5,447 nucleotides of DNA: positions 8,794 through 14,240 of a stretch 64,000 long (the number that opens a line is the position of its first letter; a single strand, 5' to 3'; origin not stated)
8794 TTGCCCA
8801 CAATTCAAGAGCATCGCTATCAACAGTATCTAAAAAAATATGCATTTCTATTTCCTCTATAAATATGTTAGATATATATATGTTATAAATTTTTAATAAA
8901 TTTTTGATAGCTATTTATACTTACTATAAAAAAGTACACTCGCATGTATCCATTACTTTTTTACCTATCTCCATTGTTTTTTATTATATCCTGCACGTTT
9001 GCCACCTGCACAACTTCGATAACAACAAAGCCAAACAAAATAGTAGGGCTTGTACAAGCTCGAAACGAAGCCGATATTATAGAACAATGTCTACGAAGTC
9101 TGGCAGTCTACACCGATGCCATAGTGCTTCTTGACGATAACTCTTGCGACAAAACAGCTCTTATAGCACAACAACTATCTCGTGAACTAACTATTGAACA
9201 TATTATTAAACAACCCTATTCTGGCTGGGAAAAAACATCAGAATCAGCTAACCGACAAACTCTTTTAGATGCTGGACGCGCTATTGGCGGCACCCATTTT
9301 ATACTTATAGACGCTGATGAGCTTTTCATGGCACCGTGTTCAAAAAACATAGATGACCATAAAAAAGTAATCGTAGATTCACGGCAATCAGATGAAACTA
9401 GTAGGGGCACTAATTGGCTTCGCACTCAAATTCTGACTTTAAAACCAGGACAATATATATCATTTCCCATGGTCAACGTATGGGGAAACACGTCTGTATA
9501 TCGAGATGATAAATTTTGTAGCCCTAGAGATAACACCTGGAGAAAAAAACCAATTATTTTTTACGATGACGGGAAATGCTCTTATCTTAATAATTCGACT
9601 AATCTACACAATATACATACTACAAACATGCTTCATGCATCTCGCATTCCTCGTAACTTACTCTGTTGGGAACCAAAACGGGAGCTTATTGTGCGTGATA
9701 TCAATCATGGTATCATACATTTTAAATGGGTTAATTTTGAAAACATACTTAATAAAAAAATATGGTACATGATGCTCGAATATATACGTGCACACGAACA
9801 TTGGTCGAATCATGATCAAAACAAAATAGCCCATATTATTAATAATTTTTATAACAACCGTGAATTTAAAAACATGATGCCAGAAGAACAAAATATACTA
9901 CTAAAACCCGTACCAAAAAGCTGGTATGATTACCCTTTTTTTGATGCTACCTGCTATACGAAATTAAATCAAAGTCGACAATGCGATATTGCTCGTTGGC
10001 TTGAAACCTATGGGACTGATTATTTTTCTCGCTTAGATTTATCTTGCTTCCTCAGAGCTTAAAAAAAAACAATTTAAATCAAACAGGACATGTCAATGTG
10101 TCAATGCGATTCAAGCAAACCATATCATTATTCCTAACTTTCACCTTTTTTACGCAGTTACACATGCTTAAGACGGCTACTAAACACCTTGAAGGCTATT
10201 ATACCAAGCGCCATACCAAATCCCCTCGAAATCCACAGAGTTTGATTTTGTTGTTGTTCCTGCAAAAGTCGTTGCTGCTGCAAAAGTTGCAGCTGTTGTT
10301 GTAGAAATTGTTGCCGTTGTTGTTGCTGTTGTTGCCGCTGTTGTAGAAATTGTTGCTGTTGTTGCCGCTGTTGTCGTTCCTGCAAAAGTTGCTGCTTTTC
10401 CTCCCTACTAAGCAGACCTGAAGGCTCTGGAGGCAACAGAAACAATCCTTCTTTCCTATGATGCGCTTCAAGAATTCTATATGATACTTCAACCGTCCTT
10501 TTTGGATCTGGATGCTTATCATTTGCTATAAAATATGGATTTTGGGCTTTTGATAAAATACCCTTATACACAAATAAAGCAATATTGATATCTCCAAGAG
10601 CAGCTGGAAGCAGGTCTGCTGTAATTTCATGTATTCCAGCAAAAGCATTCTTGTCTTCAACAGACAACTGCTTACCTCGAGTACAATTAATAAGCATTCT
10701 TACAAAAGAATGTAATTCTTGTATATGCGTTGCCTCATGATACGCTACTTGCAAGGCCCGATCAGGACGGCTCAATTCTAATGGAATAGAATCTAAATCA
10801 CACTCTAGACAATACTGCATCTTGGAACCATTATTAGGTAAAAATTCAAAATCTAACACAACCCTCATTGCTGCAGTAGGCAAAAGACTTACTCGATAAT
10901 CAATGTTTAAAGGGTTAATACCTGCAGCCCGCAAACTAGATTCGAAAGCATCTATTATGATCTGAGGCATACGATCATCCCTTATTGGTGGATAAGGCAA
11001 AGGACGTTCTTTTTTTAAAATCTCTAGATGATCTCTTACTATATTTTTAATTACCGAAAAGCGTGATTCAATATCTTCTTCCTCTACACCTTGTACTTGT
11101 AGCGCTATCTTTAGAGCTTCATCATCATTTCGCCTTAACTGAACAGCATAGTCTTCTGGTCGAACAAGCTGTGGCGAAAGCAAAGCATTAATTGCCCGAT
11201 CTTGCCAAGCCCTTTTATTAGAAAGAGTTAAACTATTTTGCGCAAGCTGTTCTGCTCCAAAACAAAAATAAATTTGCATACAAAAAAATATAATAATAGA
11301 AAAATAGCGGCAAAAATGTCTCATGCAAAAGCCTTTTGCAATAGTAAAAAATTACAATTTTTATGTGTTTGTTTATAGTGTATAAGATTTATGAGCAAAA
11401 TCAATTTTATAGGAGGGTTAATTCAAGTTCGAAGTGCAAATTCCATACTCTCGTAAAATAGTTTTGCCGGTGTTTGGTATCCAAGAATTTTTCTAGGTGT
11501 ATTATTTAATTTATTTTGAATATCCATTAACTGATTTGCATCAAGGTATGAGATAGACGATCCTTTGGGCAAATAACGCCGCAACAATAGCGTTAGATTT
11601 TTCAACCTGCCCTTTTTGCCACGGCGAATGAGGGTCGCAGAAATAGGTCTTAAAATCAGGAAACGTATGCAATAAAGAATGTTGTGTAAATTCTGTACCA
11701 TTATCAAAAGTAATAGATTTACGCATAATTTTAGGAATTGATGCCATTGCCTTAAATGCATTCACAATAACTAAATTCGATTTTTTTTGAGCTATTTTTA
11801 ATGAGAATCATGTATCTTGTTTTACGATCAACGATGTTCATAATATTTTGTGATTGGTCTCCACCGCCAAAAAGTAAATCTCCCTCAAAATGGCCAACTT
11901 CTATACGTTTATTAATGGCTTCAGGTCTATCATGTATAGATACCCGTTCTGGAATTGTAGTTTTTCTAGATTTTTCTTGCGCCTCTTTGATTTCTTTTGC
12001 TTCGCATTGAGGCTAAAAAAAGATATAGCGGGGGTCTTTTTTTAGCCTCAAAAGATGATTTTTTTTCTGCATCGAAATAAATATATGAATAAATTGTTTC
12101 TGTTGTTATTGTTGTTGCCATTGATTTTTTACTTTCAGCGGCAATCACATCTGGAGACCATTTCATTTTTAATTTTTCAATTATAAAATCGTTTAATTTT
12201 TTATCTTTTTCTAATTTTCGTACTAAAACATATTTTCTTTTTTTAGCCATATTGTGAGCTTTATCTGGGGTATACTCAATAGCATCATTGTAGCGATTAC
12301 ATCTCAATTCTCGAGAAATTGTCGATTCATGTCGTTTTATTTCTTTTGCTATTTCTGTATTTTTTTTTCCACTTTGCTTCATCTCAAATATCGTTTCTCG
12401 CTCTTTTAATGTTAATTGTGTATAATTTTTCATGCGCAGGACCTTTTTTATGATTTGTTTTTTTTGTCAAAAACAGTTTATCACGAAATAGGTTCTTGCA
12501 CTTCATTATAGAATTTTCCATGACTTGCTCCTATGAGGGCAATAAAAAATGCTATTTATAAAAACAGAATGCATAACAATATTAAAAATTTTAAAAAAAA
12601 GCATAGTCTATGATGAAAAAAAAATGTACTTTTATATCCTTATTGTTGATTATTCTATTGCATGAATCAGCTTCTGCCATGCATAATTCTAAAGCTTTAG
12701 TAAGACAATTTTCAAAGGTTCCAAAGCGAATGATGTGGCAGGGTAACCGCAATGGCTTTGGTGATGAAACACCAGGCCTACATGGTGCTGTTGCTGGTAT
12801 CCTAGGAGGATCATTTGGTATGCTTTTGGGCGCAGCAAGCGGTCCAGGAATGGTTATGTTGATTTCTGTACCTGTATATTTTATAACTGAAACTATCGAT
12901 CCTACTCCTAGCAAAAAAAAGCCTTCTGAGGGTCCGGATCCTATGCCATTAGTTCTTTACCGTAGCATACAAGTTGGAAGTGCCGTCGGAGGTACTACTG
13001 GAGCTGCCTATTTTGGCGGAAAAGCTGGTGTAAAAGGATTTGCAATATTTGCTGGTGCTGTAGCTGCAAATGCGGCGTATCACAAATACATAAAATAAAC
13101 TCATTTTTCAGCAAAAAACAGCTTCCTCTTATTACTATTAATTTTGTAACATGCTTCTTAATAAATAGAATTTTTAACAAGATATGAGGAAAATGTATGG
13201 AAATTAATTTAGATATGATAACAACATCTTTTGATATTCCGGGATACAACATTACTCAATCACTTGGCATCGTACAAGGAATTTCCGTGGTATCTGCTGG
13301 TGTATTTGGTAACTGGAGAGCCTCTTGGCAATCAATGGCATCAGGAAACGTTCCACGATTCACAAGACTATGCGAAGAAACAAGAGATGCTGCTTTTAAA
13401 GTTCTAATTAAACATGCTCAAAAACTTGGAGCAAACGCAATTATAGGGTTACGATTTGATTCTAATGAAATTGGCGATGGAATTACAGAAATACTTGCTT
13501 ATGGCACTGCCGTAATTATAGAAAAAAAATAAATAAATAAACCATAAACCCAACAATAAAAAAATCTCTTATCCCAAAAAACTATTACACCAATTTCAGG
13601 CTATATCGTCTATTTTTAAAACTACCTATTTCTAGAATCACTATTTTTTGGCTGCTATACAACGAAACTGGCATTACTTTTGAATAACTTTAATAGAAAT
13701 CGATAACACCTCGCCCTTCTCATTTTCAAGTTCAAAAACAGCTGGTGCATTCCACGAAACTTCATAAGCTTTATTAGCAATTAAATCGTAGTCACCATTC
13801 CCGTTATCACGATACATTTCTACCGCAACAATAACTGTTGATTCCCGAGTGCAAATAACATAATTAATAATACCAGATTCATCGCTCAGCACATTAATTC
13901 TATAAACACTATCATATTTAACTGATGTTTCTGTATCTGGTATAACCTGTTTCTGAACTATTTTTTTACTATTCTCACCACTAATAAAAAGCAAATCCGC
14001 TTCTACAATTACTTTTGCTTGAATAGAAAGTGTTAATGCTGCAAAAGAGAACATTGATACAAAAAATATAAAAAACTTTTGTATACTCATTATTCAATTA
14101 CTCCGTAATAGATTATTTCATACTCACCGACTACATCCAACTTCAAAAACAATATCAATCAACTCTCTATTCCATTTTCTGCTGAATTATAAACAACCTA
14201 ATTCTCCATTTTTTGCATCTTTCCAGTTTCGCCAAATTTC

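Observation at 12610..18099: Accessory block of six tandem paralogous small secreted proteins interleaved with two glycine-zipper membrane proteins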

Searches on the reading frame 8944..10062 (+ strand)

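Call 62: search_protein_families(library=ncbifam, proteins=[window:8944-10062:+], max_evalue=0.1)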
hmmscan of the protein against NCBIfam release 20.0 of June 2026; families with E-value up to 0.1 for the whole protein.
window:8944-10062:+ (372 aa): 3 families
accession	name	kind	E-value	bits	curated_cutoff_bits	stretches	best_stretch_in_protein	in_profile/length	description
TIGR03469.1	HpnB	hypoth_equivalog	4.4e-07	29.2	379.25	1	31-85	44-102/386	hopene-associated glycosyltransferase HpnB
NF058614.1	PPMAGASynPpgS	equivalog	0.013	14.9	370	1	37-92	6-56/226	polyprenyl-phospho-N-acetylgalactosaminyl synthase PpgS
TIGR04283.1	glyco_like_mftF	equivalog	0.074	12.6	182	0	39-81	7-52/221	TIGR04283 family arsenosugar biosynthesis glycosyltransferase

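Call 82: search_protein_families(library=pfam, proteins=[window:8944-10062:+], max_evalue=0.01)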
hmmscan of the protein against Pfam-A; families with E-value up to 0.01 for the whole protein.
window:8944-10062:+ (372 aa): 2 families
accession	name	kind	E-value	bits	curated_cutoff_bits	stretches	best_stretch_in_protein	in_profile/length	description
PF13704.12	Glyco_tranf_2_4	-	1.8e-08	35.2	27.5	1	40-137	1-95/98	Glycosyl transferase family 2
PF00535.33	Glycos_transf_2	-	4.1e-07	30.5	23.3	1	39-169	6-142/168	Glycosyl transferase family 2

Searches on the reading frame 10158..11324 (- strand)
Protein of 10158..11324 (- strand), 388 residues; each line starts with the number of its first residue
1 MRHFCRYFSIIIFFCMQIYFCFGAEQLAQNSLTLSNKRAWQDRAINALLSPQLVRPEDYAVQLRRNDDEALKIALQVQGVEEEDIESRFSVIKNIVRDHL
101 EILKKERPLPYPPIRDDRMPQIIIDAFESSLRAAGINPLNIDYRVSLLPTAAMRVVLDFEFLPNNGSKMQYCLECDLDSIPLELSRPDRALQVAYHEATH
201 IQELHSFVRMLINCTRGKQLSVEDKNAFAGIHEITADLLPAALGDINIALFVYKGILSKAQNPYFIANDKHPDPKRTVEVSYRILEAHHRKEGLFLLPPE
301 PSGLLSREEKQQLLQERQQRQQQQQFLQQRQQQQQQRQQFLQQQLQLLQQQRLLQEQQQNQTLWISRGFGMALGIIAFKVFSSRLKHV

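Call 4: search_protein_families(library=pfam, proteins=[window:10158-11324:-], max_evalue=1)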
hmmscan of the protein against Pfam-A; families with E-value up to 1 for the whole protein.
window:10158-11324:- (388 aa): 2 families
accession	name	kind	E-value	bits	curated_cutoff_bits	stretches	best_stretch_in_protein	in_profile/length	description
PF01862.21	PvlArgDC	-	0.094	13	22.7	1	125-155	19-49/161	Pyruvoyl-dependent arginine decarboxylase (PvlArgDC)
PF02129.25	Peptidase_S15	-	0.11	12.6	23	1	262-369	108-214/262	X-Pro dipeptidyl-peptidase (S15 family)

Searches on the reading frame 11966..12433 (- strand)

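Call 82: search_protein_families(library=pfam, proteins=[window:11966-12433:-], max_evalue=0.01)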
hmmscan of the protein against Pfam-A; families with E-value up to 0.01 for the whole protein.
window:11966-12433:- (155 aa): 3 families
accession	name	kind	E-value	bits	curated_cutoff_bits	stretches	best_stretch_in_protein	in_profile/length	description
PF13936.12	HTH_38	-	8.9e-14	51.4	27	1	4-44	2-42/44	Helix-turn-helix domain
PF11427.14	HTH_Tnp_Tc3_1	-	0.0025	18.1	21.1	1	9-43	7-41/50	Tc3 transposase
PF13384.12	HTH_23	-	0.0029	17.8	24.6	0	9-45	4-40/50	Homeodomain-like domain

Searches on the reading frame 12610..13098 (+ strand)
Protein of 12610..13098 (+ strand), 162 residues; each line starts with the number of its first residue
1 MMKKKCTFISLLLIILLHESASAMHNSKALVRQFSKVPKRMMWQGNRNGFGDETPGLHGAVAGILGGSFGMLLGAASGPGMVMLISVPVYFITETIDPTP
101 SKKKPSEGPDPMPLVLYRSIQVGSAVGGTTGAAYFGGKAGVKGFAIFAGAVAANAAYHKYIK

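Call 4: search_protein_families(library=pfam, proteins=[window:12610-13098:+], max_evalue=1)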
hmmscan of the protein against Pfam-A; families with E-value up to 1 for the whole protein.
window:12610-13098:+ (162 aa): 0 families

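Call 62: search_protein_families(library=ncbifam, proteins=[window:12610-13098:+], max_evalue=0.1)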
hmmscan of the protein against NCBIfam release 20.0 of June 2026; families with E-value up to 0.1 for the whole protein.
window:12610-13098:+ (162 aa): 0 families

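Call 71: find_homologous_proteins(query=window:12610-13098:+, max_evalue=0.001)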
Query window:12610-13098:+ (162 aa): 1 proteins with E <= 0.001 among 58 candidates.
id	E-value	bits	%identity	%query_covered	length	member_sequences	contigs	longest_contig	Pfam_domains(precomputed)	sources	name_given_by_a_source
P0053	4.2e-101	353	100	100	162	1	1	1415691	-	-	-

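Call 88: search_protein_families(library=padloc, proteins=[window:12610-13098:+], max_evalue=0.01)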
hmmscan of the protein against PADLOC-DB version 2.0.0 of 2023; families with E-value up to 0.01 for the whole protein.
window:12610-13098:+ (162 aa): 0 families

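Call 89: search_protein_families(library=phrogs, proteins=[window:12610-13098:+], max_evalue=0.01)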
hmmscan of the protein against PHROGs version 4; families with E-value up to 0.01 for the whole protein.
window:12610-13098:+ (162 aa): 0 families

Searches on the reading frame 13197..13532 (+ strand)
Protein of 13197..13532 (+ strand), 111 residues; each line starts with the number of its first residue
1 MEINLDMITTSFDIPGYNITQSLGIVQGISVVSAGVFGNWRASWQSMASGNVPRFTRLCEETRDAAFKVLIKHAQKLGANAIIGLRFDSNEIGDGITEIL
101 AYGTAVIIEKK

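Call 4: search_protein_families(library=pfam, proteins=[window:13197-13532:+], max_evalue=1)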
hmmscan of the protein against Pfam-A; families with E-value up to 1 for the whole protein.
window:13197-13532:+ (111 aa): 2 families
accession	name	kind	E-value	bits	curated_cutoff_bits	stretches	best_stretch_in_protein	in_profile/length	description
PF01906.23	YbjQ_1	-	5e-28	98.2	23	1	7-108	2-103/103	Putative heavy-metal-binding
PF23025.1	YbjQ_2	-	5.3e-08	33.5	29.1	1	7-109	9-102/103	C2 domain-containing protein 5, YbjQ-like domain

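Call 62: search_protein_families(library=ncbifam, proteins=[window:13197-13532:+], max_evalue=0.1)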
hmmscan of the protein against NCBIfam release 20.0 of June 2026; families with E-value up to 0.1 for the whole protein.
window:13197-13532:+ (111 aa): 7 families
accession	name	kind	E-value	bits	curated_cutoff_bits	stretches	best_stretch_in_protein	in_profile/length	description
NF002989.0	PRK03732.1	equivalog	1e-21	77.2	181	1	7-111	9-113/114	hypothetical protein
NF002776.0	PRK02877.1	equivalog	1.9e-12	47.3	160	1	8-109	3-106/107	hypothetical protein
NF009496.0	PRK12856.1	subfamily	3.2e-10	40.2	177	1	7-108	2-103/103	hypothetical protein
NF002224.0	PRK01119.1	equivalog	5.9e-10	39.1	169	1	7-110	2-107/110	putative heavy metal-binding protein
NF009495.0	PRK12855.1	subfamily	3.7e-08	33.6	180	1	7-108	2-103/103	hypothetical protein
TIGR03884.1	sel_bind_Methan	equivalog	0.00031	21.1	44.65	0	64-106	28-65/74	selenium-binding protein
NF003411.0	PRK04778.1-5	equivalog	0.004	15.6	1073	1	35-99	66-130/570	septation ring formation regulator EzrA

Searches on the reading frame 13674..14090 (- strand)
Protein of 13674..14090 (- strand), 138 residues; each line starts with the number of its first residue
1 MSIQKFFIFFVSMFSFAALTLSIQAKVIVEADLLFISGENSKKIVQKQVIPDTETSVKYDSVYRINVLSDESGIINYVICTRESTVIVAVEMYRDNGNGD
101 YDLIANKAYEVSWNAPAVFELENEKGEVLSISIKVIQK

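Call 4: search_protein_families(library=pfam, proteins=[window:13674-14090:-], max_evalue=1)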
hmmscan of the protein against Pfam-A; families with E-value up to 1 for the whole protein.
window:13674-14090:- (138 aa): 2 families
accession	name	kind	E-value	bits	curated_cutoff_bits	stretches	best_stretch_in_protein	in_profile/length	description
PF21613.2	Pesticin_RB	-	0.0072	16.8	27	1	38-107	53-120/136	Pesticin, receptor binding domain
PF20037.4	DUF6440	-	0.39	11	26.5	0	39-59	8-29/53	Family of unknown function (DUF6440)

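Call 62: search_protein_families(library=ncbifam, proteins=[window:13674-14090:-], max_evalue=0.1)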
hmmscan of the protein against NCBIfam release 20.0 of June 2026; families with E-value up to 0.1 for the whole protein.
window:13674-14090:- (138 aa): 0 families

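Call 88: search_protein_families(library=padloc, proteins=[window:13674-14090:-], max_evalue=0.01)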
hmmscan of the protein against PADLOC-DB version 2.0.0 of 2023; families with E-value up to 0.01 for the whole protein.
window:13674-14090:- (138 aa): 0 families

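Call 89: search_protein_families(library=phrogs, proteins=[window:13674-14090:-], max_evalue=0.01)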
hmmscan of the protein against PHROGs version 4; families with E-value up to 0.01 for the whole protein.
window:13674-14090:- (138 aa): 0 families
